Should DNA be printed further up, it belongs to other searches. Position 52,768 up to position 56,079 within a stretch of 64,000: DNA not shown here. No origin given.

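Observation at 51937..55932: Two complete PilB/GspE secretion-ATPase cores fused in one 1004-aa polypeptide, paired with an unknown polytopic membrane protein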

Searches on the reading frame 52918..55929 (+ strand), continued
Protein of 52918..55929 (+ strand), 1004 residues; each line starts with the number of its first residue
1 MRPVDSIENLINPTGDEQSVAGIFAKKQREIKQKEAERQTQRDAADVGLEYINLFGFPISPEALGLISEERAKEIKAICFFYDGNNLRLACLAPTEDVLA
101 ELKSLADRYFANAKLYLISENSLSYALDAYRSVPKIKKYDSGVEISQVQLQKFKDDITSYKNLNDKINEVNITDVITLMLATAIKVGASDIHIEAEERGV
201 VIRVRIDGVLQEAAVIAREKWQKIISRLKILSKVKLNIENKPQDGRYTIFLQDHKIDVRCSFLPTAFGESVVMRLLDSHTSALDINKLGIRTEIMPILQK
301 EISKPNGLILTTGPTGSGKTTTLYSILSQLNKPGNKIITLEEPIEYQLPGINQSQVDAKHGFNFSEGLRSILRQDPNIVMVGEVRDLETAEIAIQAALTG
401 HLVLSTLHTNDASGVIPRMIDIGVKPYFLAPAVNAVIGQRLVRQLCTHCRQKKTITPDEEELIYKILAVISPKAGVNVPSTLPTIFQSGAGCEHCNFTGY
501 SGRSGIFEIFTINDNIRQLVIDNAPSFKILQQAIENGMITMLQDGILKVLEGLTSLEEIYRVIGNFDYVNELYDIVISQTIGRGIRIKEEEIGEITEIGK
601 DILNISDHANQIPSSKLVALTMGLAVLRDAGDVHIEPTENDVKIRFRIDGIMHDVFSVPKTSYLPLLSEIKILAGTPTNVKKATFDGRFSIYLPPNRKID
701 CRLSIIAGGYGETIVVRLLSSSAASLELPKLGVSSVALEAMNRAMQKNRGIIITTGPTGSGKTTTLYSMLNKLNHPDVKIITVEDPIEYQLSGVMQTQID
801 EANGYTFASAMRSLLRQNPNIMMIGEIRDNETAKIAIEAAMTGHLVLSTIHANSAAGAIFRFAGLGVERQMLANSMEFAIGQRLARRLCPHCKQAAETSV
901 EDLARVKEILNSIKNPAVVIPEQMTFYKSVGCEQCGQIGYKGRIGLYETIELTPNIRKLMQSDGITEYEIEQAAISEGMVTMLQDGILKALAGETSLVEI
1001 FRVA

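Call 17: find_encoding_contigs(protein=P0023, flank=10000, max_places=3)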
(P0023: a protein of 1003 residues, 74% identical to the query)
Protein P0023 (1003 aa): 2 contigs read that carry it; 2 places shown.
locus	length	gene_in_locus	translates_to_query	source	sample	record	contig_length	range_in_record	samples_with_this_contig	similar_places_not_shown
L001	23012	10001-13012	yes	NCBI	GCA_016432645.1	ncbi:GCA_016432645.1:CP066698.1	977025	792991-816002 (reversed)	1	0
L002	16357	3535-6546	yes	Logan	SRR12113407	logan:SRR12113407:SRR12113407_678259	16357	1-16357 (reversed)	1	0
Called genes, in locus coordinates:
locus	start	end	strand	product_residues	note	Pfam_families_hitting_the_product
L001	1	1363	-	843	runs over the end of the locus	PF00521:DNA_topoisoIV, PF03989:DNA_gyraseA_C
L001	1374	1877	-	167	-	-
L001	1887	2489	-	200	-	PF00334:NDK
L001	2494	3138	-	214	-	PF13483:Lactamase_B_3, PF12706:Lactamase_B_2 (weak)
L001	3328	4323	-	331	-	-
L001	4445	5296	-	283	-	PF00753:Lactamase_B, PF23023:Anti-Pycsar_Apyc1 (weak), PF12706:Lactamase_B_2 (weak)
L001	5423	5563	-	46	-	-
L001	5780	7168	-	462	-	PF00587:tRNA-synt_2b, PF03129:HGTP_anticodon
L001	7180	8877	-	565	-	PF03485:Arg_tRNA_synt_N, PF00750:tRNA-synt_1d, PF05746:DALR_1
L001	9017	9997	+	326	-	-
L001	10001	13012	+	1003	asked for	PF05157:MshEN (weak), PF25199:nSTAND_NTPase5 (faint), PF00437:T2SSE, PF16796:Microtub_bd (faint), PF00004:AAA (faint), PF00005:ABC_tran (faint), PF01637:ATPase_2 (faint), PF00437:T2SSE, +10 more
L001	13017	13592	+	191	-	PF01997:Translin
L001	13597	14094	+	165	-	PF00149:Metallophos, PF12850:Metallophos_2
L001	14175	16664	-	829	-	PF00005:ABC_tran (faint), PF02463:SMC_N (faint), PF03193:RsgA_GTPase (faint), PF13191:AAA_16 (faint), PF13401:AAA_22 (faint), PF13476:AAA_23 (faint), PF13481:AAA_25 (faint), PF17755:UvrA_DNA-bind, +4 more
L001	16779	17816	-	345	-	PF13091:PLDc_2, PF00614:PLDc (weak), PF13091:PLDc_2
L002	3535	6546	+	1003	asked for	PF05157:MshEN (weak), PF25199:nSTAND_NTPase5 (faint), PF00437:T2SSE, PF16796:Microtub_bd (faint), PF00004:AAA (faint), PF00005:ABC_tran (faint), PF01637:ATPase_2 (faint), PF00437:T2SSE, +10 more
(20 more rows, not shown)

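Call 18: find_encoding_contigs(protein=P0108, flank=10000, max_places=3)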
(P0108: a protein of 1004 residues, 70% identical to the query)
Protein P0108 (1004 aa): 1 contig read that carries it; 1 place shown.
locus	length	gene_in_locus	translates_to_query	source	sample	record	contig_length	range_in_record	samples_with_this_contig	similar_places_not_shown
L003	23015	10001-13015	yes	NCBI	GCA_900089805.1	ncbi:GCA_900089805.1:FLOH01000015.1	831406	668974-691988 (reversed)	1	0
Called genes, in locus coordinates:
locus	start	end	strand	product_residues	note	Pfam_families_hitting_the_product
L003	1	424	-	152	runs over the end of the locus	-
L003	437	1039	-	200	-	PF00334:NDK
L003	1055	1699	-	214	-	PF13483:Lactamase_B_3, PF12706:Lactamase_B_2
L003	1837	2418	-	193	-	-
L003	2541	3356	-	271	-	PF25281:MBL_MAP1B (weak), PF00753:Lactamase_B, PF23023:Anti-Pycsar_Apyc1 (faint)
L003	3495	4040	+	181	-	-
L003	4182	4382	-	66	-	-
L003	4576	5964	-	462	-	PF28494:GlyRS_ins_1 (faint), PF00587:tRNA-synt_2b, PF03129:HGTP_anticodon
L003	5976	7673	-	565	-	PF03485:Arg_tRNA_synt_N, PF00750:tRNA-synt_1d, PF05746:DALR_1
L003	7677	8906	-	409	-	PF00579:tRNA-synt_1b, PF22421:SYY_C-terminal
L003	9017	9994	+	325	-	-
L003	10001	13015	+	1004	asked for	PF05157:MshEN (weak), PF01935:DUF87 (faint), PF00437:T2SSE, PF03215:Rad17 (faint), PF04851:ResIII (faint), PF16796:Microtub_bd (faint), PF25199:nSTAND_NTPase5 (faint), PF00437:T2SSE, +11 more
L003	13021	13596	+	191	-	PF01997:Translin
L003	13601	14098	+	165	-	PF00149:Metallophos, PF12850:Metallophos_2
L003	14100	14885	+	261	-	PF00459:Inositol_P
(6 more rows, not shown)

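Call 20: find_related_loci(query=window:52918-55929:+, collection=genome_contigs, flank=6000)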
Query window:52918-55929:+ (1004 aa) in genome_contigs; peptide patterns used: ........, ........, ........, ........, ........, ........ (x = any residue, [..] = any of these).
253 stretches matched a pattern; 231 encode a relative of the query (tblastn E <= 1e-3); the best 80 are kept; 80 distinct loci.
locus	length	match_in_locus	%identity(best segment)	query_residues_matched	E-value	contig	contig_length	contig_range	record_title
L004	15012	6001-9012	92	1-1004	0e+0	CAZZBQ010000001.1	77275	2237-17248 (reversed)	MAG TPA_asm: uncultured Gammaproteobacteria bacterium isolate SRP294416_co1_773 genome assembly, contig: NODE_366_length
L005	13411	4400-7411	80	1-1004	0e+0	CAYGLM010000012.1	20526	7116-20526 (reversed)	MAG TPA_asm: uncultured Gammaproteobacteria bacterium isolate ERP113451_co4_283 genome assembly, contig: NODE_1301_lengt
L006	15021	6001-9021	76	1-1003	0e+0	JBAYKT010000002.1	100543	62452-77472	MAG: Patescibacteria group bacterium isolate SO_2016_GW1_86 scaffold00472_OW334_2016, whole genome shotgun sequence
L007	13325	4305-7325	76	1-1003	0e+0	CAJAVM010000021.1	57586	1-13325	uncultured bacterium isolate Loc080925-6m_bin-0519 genome assembly, contig: bin-0519:21/27, whole genome shotgun sequenc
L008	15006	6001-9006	75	1-1003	0e+0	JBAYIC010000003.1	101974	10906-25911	MAG: Patescibacteria group bacterium isolate SO_2016_GW1_19 scaffold00463_OW334_2016, whole genome shotgun sequence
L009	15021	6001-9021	74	1-1003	0e+0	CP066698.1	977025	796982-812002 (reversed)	MAG: Candidatus Falkowbacteria bacterium isolate NC_groundwater_1683_Pr3_B-0.1um_40_26 chromosome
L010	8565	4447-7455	75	1-1003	0e+0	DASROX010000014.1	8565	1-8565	MAG TPA_asm: Candidatus Saccharimonadales bacterium isolate SMAG_U10279 k141_260024, whole genome shotgun sequence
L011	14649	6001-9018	75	1-1004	0e+0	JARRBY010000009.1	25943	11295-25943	MAG: Patescibacteria group bacterium isolate DJKA110_ANT-KO_bin.16 scaffold_448, whole genome shotgun sequence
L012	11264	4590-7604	73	1-1003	0e+0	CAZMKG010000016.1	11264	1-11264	MAG TPA_asm: uncultured Gammaproteobacteria bacterium isolate SRP263991_co7_264 genome assembly, contig: NODE_11466_leng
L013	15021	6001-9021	75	1-1003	0e+0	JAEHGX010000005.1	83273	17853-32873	Candidatus Falkowbacteria bacterium S5_I03 S5_I03__5, whole genome shotgun sequence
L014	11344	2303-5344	72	1-1003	0e+0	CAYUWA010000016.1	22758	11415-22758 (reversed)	MAG TPA_asm: uncultured Gammaproteobacteria bacterium isolate binchicken_co113_83 genome assembly, contig: NODE_2508_len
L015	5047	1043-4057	72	1-1003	0e+0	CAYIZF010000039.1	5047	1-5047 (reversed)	MAG TPA_asm: uncultured Gammaproteobacteria bacterium isolate ERP122455_co1_171 genome assembly, contig: NODE_6882_lengt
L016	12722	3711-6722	73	1-1004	0e+0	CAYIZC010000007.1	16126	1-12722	MAG TPA_asm: uncultured Gammaproteobacteria bacterium isolate ERP122455_co1_170 genome assembly, contig: NODE_713_length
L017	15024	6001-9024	72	1-1003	0e+0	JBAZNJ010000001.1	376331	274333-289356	MAG: Patescibacteria group bacterium isolate SO_2017_LW4_64 scaffold_72_c1_LW137-91_2017, whole genome shotgun sequence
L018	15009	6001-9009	72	1-1003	0e+0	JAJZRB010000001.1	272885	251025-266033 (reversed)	MAG: bacterium isolate SKS1.bin72 NODE_26_length_272885_cov_4.865577, whole genome shotgun sequence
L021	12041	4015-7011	72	6-1004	0e+0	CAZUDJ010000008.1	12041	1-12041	MAG TPA_asm: uncultured Gammaproteobacteria bacterium isolate binchicken_co59_88 genome assembly, contig: NODE_12384_len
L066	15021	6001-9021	64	1-1004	0e+0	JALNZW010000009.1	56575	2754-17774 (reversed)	MAG: Patescibacteria group bacterium isolate SO_2017_LW2 bin 120 scaffold_1270_c1_LW138R_2017, whole genome shotgun sequ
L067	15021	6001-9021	64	1-1004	0e+0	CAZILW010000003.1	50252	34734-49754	MAG TPA_asm: uncultured Gammaproteobacteria bacterium isolate SRP241326_co1_352 genome assembly, contig: NODE_1138_lengt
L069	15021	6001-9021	62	1-1004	0e+0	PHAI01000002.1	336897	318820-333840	MAG: Candidatus Falkowbacteria bacterium HGW-Falkowbacteria-1 08E140C01_scaffold_54, whole genome shotgun sequence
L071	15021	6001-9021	64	1-1004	0e+0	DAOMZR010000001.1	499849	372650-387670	MAG TPA_asm: bacterium isolate AMR_MDS_3994 NODE_1_length_499849_cov_113.060813, whole genome shotgun sequence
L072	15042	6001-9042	64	1-1004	0e+0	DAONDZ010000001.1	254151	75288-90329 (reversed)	MAG TPA_asm: bacterium isolate AMR_MDS_3882 NODE_9_length_254151_cov_14.013180, whole genome shotgun sequence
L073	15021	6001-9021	63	1-1004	0e+0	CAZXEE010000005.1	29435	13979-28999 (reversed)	MAG TPA_asm: uncultured Gammaproteobacteria bacterium isolate SRP192927_co4_30 genome assembly, contig: NODE_2604_length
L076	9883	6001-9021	63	1-1004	0e+0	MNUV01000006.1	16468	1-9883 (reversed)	MAG: Candidatus Falkowbacteria bacterium CG1_02_41_21 cg1_0.2_scaffold_3107_c, whole genome shotgun sequence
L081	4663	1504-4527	62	1-1004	0e+0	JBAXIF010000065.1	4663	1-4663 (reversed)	MAG: Candidatus Falkowbacteria bacterium isolate ELA342 MAG342_65, whole genome shotgun sequence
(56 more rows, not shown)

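Call 29: search_protein_representatives(protein=window:52918-55929:+)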
Query: 1004 residues. Proteins with E-value up to 0.001 (for the whole library): 57703; up to 1e-10: 36593; up to 1e-30: 15948. The best 150 are listed.
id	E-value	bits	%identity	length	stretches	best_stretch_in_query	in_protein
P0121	0.0e+00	1363.6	62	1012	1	15-1003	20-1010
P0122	0.0e+00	1028.0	43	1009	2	31-905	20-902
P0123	3.9e-277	938.4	46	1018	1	26-1003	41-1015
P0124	1.7e-247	840.3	43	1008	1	35-1003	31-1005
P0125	1.1e-241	821.1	43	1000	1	26-1003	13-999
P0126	6.5e-231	785.5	42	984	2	27-900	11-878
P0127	2.4e-225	767.1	40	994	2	31-565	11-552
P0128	2.4e-224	763.7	41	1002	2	31-595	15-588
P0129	8.7e-222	755.3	41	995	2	25-568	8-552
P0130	2.2e-221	753.9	41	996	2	28-720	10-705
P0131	4.3e-220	749.7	41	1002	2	27-734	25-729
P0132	4.5e-215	733.1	41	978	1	35-993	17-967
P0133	1.5e-203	694.9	38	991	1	32-1003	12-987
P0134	2.1e-168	578.6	37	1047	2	165-660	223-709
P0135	7.5e-157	540.4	43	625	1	143-735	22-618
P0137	5.1e-152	524.4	62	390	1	618-1004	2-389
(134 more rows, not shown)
